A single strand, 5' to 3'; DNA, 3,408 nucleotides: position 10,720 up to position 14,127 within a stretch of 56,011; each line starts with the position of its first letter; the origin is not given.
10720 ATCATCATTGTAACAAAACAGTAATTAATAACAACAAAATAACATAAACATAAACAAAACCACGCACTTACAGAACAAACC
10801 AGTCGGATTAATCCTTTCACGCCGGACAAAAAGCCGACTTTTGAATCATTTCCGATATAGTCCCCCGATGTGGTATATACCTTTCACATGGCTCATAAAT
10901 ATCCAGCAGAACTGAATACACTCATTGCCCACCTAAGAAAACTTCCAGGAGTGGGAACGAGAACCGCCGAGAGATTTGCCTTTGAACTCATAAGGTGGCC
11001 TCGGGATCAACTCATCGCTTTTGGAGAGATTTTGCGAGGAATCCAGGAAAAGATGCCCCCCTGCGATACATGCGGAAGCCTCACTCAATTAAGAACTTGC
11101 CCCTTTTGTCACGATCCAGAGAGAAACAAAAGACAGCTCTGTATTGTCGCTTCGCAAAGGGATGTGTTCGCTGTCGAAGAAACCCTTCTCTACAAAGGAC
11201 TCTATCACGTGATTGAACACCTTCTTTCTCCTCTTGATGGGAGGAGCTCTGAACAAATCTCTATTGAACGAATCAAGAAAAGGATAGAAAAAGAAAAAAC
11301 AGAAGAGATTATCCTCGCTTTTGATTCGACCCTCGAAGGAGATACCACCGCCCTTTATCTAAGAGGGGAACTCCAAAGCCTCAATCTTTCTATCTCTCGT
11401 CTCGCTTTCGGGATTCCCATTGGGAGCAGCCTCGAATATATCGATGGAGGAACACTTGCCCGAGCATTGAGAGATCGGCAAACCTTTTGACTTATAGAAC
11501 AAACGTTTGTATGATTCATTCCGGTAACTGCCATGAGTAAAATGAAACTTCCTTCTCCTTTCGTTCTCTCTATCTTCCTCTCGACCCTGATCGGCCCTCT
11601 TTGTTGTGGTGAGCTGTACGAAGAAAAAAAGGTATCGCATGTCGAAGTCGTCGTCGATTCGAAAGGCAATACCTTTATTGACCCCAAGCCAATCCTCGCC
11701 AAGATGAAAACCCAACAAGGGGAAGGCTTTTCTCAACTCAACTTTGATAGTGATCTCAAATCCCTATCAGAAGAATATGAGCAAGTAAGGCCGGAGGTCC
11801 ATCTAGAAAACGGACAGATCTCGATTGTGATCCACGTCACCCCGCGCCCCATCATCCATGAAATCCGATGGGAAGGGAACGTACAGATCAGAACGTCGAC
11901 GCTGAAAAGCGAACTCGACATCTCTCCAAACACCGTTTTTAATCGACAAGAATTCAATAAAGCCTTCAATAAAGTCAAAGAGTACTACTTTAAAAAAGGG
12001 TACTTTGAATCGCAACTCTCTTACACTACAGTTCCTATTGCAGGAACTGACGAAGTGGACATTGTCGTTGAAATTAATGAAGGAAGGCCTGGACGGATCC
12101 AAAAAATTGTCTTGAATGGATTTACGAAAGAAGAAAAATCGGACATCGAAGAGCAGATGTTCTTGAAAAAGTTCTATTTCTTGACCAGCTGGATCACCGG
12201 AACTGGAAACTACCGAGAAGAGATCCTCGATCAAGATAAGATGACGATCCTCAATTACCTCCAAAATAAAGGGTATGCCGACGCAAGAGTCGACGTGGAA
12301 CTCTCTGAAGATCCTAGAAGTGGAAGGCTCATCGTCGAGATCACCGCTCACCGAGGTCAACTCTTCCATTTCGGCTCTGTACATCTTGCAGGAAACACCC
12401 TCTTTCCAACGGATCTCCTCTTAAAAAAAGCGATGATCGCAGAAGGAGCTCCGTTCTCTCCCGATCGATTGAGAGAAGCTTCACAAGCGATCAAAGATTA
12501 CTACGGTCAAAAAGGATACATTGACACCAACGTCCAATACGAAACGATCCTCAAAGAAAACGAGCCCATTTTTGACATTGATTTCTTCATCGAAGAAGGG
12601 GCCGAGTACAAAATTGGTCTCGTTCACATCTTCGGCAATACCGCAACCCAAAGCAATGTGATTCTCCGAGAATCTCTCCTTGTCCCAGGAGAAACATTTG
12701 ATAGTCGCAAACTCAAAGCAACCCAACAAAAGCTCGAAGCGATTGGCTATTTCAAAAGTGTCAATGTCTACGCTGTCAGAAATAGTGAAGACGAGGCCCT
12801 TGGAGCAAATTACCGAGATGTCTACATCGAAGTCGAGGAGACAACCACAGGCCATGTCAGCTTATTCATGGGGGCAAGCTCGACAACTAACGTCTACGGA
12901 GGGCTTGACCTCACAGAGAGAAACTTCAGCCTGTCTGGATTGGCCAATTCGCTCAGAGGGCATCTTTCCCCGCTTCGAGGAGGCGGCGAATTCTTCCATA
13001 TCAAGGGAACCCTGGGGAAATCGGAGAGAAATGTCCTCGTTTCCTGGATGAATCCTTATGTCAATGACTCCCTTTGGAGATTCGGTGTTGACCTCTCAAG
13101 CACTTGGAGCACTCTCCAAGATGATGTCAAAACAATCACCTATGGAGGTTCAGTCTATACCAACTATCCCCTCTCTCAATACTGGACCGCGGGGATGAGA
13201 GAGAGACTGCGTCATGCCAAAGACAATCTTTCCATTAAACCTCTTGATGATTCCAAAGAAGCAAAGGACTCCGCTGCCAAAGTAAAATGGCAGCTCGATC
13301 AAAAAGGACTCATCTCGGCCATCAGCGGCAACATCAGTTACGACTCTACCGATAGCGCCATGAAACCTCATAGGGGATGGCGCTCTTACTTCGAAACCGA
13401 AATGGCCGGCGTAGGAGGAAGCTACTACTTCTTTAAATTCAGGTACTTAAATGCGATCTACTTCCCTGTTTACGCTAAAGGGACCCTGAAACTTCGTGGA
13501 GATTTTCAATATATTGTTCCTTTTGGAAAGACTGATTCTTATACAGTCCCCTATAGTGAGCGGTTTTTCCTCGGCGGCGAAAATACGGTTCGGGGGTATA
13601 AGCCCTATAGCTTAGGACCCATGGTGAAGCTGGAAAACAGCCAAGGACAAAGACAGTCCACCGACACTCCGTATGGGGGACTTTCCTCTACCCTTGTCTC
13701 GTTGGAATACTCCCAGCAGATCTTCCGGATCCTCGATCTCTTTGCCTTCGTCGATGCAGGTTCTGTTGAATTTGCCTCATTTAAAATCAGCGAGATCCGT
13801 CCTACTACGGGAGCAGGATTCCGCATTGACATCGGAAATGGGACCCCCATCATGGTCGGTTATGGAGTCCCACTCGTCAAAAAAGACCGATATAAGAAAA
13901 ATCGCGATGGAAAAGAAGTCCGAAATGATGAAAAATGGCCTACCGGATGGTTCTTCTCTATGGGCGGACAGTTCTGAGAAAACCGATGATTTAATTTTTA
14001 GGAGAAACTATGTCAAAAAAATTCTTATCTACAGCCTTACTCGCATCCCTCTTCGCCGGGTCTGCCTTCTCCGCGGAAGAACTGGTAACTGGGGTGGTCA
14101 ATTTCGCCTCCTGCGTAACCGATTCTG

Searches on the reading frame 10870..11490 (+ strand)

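Call 39: search_protein_families(library=pfam, max_evalue=0.00001, proteins=[window:10870-11490:+])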
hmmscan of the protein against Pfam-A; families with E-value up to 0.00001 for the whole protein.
window:10870-11490:+ (206 aa): 4 families
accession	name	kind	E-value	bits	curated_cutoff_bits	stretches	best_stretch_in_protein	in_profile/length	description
PF13662.12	Toprim_4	-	3.2e-21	75.8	25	1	89-179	2-85/85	Toprim domain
PF21175.2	RecR_C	-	3.6e-11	42.7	22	1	181-204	1-24/24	RecR, C-terminal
PF21176.3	RecR_HhH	-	1.4e-10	41.2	27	1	16-55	2-41/45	RecR, helix-hairpin-helix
PF01751.28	Toprim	-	2.2e-09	37.8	23.1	1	89-170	1-86/96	Toprim domain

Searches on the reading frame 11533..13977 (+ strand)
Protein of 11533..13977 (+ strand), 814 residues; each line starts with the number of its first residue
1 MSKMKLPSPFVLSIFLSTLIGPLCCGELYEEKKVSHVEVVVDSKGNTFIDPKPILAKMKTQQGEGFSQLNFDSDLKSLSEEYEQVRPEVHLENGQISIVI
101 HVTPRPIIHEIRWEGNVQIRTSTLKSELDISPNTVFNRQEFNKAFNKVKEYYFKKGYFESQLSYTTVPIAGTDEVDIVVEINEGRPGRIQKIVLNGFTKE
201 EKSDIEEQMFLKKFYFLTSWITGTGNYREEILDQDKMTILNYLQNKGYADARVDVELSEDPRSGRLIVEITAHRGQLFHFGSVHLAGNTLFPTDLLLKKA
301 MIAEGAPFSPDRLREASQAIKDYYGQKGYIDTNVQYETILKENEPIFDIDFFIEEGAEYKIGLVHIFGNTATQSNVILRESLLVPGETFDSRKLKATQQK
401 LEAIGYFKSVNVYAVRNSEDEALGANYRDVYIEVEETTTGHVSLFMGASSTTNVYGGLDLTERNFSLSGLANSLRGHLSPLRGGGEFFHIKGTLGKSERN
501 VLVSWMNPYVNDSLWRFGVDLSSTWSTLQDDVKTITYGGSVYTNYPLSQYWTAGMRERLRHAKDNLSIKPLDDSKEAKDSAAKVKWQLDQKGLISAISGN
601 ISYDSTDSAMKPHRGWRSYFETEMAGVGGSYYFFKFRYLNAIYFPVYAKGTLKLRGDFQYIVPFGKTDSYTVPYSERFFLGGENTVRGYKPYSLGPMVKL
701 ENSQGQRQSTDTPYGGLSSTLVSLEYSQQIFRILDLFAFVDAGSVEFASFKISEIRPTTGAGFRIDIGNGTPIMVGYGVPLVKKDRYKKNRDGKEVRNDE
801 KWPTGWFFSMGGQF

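Call 39: search_protein_families(library=pfam, max_evalue=0.00001, proteins=[window:11533-13977:+])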
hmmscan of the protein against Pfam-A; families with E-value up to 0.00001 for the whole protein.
window:11533-13977:+ (814 aa): 3 families
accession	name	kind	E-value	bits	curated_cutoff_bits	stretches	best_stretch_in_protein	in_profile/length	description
PF07244.20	POTRA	-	8.1e-54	180.7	21.3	4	106-184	1-79/79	Surface antigen variable number repeat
PF01103.29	Omp85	-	8.6e-39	134.4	24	1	481-811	2-322/325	Omp85 superfamily domain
PF08479.16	POTRA_2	-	2e-11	44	24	0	281-335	4-58/76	POTRA domain, ShlB-type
